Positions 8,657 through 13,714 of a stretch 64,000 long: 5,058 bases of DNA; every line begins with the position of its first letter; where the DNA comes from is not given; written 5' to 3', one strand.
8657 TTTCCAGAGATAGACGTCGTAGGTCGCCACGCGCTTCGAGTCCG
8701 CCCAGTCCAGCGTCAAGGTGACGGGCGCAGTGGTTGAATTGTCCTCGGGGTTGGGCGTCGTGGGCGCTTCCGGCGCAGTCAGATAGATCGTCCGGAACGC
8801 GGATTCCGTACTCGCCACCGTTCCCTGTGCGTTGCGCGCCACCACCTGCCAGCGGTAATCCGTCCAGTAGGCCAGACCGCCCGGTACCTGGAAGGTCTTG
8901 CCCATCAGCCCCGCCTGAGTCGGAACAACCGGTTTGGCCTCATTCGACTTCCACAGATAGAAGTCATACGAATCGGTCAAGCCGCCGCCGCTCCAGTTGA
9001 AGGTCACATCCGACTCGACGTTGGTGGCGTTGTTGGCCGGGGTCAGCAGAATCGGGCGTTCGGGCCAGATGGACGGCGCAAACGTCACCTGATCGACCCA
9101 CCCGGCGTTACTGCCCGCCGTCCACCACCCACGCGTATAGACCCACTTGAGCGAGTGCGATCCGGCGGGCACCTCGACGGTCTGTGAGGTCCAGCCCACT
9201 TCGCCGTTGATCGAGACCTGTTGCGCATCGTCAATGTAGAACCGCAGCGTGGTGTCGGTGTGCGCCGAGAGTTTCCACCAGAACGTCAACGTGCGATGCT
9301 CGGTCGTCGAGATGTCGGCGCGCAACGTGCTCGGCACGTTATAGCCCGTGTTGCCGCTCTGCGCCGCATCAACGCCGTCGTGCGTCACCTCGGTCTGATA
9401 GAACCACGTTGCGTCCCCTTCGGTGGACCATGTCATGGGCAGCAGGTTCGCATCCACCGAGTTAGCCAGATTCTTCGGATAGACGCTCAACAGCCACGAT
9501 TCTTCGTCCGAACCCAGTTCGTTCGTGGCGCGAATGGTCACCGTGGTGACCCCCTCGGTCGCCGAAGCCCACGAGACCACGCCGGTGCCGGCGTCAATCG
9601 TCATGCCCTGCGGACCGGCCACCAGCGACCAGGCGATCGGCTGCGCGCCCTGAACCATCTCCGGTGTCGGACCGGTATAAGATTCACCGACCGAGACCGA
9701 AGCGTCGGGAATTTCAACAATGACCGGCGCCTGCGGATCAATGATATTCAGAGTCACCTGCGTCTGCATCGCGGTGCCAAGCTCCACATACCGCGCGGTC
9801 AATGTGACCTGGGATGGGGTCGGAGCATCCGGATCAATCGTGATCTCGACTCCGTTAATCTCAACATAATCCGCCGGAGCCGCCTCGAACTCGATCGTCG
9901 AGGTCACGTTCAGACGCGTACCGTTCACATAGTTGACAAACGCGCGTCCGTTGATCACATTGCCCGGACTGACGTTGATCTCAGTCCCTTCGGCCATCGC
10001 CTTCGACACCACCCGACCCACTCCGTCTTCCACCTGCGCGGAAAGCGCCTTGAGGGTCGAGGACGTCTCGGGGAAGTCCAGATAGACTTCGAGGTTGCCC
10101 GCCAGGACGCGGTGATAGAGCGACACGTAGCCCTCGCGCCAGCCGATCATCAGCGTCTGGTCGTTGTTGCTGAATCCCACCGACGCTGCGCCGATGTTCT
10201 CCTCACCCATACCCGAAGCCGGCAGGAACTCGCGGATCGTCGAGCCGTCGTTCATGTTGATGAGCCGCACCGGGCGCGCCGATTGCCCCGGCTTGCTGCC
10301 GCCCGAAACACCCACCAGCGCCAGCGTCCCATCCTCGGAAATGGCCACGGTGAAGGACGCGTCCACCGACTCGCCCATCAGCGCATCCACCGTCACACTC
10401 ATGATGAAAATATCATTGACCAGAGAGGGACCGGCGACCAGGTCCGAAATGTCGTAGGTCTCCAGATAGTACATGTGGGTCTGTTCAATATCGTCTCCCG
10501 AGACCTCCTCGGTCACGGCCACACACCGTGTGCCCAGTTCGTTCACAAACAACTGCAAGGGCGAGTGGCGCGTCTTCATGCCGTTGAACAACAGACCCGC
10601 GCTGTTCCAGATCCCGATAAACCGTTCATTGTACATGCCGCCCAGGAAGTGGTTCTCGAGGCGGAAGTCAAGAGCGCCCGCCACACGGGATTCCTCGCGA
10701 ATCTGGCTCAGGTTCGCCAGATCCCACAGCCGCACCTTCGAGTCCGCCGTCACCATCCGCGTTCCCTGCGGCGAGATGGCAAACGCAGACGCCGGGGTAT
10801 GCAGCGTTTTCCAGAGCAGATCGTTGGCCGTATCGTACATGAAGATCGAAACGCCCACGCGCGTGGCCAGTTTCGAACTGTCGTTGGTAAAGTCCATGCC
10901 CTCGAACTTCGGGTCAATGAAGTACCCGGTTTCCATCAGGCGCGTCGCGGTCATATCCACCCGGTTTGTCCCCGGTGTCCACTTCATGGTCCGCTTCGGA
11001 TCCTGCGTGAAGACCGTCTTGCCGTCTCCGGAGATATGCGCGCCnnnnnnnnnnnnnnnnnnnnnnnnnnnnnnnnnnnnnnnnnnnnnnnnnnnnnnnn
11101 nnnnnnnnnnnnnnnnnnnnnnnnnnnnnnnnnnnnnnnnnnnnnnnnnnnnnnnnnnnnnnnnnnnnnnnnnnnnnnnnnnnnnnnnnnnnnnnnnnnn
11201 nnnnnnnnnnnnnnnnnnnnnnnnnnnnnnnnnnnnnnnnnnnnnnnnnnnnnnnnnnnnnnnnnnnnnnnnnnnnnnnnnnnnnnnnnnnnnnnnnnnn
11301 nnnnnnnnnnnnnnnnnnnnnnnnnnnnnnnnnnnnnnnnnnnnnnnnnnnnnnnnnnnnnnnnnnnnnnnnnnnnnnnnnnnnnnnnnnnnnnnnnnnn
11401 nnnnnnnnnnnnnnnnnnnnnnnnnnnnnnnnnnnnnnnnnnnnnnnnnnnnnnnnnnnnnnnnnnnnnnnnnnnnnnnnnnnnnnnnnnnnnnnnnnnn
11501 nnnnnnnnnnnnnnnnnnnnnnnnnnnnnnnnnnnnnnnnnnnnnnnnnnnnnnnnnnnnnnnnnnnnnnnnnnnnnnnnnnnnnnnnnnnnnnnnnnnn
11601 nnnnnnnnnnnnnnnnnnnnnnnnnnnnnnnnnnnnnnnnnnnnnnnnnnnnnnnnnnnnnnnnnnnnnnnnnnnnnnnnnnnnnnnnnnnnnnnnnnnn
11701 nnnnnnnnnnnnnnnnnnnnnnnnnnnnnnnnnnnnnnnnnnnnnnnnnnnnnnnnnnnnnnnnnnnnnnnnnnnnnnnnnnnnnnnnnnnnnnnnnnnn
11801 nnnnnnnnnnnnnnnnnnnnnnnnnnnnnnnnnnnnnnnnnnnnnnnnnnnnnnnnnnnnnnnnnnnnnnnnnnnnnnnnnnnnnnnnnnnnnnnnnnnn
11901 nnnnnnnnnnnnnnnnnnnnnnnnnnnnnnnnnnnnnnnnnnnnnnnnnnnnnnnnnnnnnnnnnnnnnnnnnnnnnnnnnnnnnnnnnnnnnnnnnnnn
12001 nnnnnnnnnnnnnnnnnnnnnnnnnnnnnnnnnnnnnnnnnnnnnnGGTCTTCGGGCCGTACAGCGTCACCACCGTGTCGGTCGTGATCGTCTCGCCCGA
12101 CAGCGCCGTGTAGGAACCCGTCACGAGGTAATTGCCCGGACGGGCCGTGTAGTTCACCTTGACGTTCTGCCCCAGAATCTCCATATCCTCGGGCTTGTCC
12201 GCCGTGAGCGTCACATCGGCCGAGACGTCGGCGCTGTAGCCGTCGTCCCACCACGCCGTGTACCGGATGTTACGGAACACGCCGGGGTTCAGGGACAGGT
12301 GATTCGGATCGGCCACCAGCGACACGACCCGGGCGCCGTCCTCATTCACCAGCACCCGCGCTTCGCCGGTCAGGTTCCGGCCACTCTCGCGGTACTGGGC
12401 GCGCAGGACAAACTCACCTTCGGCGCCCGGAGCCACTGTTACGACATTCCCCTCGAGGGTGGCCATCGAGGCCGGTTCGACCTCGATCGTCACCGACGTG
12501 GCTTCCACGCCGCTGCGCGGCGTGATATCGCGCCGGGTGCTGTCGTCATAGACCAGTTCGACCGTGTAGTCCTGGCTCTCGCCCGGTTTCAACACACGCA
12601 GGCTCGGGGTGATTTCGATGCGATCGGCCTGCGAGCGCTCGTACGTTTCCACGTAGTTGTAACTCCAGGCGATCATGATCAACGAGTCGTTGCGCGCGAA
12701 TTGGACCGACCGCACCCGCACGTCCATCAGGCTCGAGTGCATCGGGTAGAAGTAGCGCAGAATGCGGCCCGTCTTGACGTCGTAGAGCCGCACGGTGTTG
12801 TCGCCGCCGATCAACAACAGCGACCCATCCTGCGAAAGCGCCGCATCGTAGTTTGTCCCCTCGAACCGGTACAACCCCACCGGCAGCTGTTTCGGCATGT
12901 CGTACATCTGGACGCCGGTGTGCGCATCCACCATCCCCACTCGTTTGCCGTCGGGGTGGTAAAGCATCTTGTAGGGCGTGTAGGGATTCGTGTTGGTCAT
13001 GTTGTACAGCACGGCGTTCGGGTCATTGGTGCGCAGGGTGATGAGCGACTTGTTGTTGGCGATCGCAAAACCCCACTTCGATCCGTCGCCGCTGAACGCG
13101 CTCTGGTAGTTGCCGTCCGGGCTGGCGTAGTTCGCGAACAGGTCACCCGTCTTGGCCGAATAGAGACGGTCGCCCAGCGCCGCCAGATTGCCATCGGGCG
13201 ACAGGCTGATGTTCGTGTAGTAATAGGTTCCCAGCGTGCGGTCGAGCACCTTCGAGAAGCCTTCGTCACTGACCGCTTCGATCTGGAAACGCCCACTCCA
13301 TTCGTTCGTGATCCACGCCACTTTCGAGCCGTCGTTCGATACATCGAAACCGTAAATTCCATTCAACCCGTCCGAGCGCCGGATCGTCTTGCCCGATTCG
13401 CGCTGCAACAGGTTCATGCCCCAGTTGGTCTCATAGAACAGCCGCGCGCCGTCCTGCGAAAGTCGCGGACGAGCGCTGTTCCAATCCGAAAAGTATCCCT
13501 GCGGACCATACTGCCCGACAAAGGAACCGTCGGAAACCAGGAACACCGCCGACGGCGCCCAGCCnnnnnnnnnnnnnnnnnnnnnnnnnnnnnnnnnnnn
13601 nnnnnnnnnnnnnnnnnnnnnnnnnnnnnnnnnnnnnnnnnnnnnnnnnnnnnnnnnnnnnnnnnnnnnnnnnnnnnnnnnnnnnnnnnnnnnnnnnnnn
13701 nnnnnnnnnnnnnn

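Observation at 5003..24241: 19.2-kb single gene encoding a ~6,400-aa secreted mosaic protein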

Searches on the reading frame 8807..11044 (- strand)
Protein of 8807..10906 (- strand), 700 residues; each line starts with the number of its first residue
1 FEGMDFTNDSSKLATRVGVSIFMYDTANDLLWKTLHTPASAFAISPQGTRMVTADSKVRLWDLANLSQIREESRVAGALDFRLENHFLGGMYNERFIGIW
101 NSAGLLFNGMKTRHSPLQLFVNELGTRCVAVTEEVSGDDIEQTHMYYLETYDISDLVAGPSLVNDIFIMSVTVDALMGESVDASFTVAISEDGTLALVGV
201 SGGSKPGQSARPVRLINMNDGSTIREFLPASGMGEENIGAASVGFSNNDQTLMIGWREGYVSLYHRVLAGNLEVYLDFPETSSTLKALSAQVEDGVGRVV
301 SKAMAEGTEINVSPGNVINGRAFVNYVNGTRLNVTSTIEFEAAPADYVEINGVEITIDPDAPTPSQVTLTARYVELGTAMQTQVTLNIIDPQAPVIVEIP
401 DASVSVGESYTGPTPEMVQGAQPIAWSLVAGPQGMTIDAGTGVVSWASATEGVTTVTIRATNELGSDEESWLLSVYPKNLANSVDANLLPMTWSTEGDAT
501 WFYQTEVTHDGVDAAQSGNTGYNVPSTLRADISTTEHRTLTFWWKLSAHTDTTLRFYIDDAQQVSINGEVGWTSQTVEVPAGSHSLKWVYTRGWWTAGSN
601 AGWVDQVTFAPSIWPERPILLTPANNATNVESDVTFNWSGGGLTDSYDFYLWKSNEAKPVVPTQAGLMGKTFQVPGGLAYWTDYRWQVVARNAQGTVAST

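Call 6: search_protein_families(library=pfam, proteins=[window:8807-10906:-], max_evalue=1)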
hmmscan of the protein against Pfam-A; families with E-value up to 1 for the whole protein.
window:8807-10906:- (700 aa): 4 families
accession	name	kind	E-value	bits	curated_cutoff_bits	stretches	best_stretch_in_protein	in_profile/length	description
PF05345.18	He_PIG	-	4.2e-06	27.6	24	1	393-468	1-88/96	Putative Ig domain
PF08308.17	PEGA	-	0.0044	17.3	20.8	0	563-587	14-40/71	PEGA domain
PF00400.38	WD40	-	0.1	13.6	27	1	38-62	13-39/39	WD domain, G-beta repeat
PF24780.1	WD40_MABP1-WDR62_1st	-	0.2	11.3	496.3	1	28-71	30-77/328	MABP1/WDR62 first WD40 domain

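Call 11: search_protein_families(library=ncbifam, proteins=[window:8807-10906:-], max_evalue=0.1)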
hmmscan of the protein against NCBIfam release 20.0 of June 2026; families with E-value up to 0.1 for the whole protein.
window:8807-10906:- (700 aa): 0 families

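Call 84: search_solved_structures(query=window:9044-11044:-, max_evalue=0.1)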
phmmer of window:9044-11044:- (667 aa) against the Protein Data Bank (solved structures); distinct sequences matched with E-value up to 0.1: 2.
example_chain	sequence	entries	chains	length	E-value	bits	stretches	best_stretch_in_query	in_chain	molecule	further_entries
4nzj_A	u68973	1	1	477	0.00044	22.1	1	465-519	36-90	Putative alpha-galactosidase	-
4ogz_A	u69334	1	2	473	0.0077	18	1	465-523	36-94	Putative alpha-galactosidase/melibiase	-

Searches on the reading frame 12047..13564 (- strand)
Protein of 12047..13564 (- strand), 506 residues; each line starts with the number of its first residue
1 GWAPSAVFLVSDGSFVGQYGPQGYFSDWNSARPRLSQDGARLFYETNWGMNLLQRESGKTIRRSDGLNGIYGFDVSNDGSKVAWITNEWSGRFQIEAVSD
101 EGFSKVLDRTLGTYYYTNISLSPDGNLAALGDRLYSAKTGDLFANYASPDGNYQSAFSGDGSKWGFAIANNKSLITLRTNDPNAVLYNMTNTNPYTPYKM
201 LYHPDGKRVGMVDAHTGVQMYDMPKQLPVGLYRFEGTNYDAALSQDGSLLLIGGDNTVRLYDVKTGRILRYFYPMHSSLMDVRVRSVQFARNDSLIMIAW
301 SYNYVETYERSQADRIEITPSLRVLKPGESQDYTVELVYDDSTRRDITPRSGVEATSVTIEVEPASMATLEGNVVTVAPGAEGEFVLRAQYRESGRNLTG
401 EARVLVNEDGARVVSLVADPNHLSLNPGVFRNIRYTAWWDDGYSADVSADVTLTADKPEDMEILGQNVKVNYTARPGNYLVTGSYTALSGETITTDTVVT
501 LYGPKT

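Call 85: search_solved_structures(query=window:12047-13564:-, max_evalue=0.1)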
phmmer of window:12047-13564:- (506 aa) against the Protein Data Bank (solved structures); distinct sequences matched with E-value up to 0.1: 79 (the best 60 are shown).
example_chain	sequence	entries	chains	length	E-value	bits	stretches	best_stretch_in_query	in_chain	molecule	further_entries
5yzv_A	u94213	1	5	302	1.5e-10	43.7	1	198-272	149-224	Probable serine/threonine-protein kinase PkwA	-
9h2q_B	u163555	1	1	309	6.1e-06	28.5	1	119-271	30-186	Autophagy-related protein 16-1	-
3sfz_A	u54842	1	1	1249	2.3e-05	26.6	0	205-285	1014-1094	Apoptotic peptidase activating factor 1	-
3shf_A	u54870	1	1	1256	2.4e-05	26.6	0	205-285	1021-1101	Apoptotic peptidase activating factor 1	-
6ufx_A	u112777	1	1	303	0.00051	22.2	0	248-302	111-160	WD repeat-containing protein 5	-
10tc_A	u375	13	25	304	0.00083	21.5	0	248-302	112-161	WD repeat-containing protein 5 | WDR5 | WD repeat domain 5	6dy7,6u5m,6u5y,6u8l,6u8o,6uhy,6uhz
6pg4_A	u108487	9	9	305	0.00083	21.5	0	248-302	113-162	WD repeat-containing protein 5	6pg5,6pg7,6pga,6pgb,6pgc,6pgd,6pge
6dya_A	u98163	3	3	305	0.00084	21.5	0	248-302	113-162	WD repeat-containing protein 5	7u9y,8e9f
6byn_W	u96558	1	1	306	0.00084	21.5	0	248-302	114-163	WD repeat-containing protein 5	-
6iam_A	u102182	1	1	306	0.00085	21.4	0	248-302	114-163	WD repeat-containing protein 5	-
7jto_B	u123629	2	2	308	0.00087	21.4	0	248-302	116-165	WD repeat-containing protein 5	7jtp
2g99_A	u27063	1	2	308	0.00087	21.4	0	248-302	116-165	WD-repeat protein 5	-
24xn_A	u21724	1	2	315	0.00089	21.4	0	248-302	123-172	WD repeat-containing protein 5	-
2g9a_A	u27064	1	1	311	0.0009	21.4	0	248-302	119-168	WD-repeat protein 5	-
5vfc_A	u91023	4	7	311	0.0009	21.4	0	248-302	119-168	WD repeat-containing protein 5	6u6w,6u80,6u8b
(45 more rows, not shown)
